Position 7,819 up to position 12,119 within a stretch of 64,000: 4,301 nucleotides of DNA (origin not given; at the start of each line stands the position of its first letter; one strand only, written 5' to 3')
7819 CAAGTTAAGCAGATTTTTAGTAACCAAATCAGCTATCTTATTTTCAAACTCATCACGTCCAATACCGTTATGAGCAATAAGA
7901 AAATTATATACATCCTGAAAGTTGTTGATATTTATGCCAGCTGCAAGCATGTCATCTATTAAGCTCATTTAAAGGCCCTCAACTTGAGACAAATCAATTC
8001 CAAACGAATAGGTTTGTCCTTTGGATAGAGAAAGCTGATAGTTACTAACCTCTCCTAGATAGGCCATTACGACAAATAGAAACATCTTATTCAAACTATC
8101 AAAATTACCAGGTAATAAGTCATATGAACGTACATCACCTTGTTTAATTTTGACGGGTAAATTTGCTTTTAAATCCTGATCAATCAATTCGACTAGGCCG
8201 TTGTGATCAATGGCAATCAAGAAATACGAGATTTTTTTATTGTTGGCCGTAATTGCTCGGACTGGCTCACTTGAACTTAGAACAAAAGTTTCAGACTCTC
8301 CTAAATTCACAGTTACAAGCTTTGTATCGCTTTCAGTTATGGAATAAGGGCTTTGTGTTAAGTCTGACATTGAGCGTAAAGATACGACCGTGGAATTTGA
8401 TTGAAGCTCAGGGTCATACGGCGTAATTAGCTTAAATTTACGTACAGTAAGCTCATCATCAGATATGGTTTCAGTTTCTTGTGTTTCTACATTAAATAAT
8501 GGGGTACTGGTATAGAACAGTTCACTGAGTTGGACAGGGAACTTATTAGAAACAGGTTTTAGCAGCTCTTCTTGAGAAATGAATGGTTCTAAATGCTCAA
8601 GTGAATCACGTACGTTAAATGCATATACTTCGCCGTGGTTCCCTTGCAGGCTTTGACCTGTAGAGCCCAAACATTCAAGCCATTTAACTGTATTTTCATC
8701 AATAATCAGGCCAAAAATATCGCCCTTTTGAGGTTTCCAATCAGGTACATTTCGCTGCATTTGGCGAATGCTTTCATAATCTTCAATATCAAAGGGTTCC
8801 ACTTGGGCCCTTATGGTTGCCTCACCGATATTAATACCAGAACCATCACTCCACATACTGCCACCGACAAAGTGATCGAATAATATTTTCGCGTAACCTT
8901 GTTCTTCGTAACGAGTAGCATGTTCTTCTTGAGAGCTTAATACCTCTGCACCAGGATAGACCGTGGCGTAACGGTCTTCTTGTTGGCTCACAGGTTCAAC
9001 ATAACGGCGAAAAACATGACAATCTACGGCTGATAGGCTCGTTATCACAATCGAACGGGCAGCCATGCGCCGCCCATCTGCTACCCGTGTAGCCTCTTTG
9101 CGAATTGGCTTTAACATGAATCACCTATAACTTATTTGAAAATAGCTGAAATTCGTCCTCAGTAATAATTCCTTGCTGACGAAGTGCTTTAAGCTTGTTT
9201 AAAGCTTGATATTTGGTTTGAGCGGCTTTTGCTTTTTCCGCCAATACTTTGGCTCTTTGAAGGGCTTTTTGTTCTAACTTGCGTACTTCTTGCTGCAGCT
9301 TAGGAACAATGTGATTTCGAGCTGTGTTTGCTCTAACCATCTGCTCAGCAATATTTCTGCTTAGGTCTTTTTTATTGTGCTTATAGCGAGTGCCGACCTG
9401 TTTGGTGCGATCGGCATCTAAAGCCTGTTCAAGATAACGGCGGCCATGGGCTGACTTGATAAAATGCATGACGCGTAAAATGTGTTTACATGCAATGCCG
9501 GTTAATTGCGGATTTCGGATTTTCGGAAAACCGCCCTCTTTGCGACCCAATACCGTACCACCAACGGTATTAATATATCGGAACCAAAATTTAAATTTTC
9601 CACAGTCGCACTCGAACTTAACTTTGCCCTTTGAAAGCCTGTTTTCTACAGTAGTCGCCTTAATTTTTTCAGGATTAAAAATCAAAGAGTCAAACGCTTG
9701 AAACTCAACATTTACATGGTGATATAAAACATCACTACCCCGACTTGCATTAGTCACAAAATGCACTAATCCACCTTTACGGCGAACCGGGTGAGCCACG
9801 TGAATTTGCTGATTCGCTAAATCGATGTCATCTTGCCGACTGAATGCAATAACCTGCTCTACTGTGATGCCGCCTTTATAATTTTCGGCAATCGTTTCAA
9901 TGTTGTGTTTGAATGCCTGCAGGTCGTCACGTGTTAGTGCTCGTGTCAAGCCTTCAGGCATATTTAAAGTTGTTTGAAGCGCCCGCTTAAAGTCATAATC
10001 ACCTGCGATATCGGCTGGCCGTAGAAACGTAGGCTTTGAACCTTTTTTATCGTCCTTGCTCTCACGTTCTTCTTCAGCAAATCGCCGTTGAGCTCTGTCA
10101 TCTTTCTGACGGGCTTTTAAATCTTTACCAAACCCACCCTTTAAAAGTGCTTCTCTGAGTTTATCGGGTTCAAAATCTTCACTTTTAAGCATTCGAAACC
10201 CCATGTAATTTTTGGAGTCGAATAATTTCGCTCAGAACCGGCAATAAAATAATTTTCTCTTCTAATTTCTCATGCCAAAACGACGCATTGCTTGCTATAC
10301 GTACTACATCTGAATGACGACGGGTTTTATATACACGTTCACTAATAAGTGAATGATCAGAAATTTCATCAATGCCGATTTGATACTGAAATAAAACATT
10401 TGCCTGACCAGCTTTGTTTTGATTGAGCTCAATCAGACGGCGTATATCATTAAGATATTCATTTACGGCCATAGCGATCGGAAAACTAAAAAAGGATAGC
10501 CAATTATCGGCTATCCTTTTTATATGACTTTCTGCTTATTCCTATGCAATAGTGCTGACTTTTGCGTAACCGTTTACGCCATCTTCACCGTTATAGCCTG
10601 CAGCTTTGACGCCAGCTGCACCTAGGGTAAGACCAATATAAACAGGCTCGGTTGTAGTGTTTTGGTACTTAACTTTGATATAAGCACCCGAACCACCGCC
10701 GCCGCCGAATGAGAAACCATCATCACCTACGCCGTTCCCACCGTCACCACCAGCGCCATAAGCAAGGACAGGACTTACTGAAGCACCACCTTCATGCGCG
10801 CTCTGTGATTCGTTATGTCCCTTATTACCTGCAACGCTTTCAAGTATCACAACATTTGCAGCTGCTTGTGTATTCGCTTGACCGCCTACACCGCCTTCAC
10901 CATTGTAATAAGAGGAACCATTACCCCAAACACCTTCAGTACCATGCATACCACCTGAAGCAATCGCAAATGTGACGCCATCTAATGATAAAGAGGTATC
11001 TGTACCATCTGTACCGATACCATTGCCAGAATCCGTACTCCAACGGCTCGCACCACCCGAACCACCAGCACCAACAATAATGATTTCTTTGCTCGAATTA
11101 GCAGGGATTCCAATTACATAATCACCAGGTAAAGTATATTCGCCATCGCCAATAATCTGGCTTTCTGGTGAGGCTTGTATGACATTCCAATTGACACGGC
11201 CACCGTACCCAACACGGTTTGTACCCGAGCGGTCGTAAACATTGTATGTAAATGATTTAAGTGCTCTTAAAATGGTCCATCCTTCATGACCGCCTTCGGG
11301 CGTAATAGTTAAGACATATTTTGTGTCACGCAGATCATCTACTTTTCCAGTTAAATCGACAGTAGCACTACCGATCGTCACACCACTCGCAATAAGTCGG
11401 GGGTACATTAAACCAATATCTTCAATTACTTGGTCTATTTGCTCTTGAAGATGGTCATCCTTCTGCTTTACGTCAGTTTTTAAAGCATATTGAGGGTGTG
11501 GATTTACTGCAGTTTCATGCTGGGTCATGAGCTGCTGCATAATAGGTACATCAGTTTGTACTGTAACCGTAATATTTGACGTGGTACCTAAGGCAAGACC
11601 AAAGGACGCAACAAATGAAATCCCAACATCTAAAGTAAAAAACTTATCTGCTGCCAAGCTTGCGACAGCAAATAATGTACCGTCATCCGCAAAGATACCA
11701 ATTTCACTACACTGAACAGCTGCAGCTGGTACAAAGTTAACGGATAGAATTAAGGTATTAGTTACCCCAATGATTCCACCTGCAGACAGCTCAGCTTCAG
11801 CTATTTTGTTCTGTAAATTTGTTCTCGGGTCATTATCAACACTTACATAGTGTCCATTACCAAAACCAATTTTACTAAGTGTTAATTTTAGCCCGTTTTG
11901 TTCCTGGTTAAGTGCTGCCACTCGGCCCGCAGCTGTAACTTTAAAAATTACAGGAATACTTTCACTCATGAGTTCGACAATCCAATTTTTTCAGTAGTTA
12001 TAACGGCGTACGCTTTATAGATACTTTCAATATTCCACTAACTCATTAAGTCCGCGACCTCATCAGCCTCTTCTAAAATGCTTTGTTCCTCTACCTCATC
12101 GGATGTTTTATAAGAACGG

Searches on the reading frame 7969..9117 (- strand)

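Call 93: search_protein_families(library=phrogs, proteins=[window:7969-9117:-], max_evalue=0.00001)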
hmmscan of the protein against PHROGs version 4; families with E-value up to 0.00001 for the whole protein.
window:7969-9117:- (382 aa): 2 families
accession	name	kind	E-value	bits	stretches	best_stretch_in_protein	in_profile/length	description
phrog_25079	-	unknown function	8.2e-222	737.1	1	1-381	1-381/382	-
phrog_4597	-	unknown function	2.3e-33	116.3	1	7-177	4-174/180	-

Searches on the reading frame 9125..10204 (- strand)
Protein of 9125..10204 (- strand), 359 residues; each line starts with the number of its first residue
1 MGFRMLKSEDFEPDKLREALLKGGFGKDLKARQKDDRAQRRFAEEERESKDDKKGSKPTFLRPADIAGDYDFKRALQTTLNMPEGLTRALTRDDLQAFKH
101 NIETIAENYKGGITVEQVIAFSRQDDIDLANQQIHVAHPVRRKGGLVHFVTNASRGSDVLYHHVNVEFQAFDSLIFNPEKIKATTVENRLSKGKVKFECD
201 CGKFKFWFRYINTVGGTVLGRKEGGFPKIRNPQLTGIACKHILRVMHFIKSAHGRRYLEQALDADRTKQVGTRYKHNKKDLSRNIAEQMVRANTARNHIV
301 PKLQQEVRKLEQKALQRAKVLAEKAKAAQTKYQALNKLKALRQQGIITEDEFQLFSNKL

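Call 93: search_protein_families(library=phrogs, proteins=[window:9125-10204:-], max_evalue=0.00001)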
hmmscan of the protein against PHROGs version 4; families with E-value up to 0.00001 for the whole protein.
window:9125-10204:- (359 aa): 2 families
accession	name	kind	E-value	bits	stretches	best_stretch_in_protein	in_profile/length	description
phrog_4315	-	unknown function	2.7e-158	527.9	1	5-358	1-366/370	-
phrog_1722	-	tail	5.2e-40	138.8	1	39-339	24-333/410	tail protein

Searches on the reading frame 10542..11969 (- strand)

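Call 93: search_protein_families(library=phrogs, proteins=[window:10542-11969:-], max_evalue=0.00001)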
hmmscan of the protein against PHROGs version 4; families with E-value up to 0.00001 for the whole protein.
window:10542-11969:- (475 aa): 4 families
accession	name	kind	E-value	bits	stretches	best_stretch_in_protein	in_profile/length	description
phrog_4545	-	unknown function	5.7e-171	570.8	1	6-474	2-509/511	-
phrog_13014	-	unknown function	7.3e-45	154.7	1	209-473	154-422/423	-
phrog_3737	-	tail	3.6e-19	70.3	1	5-143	4-139/270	tail fiber protein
phrog_4618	-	tail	2.5e-06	27.5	1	10-172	8-174/413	tail collar fiber protein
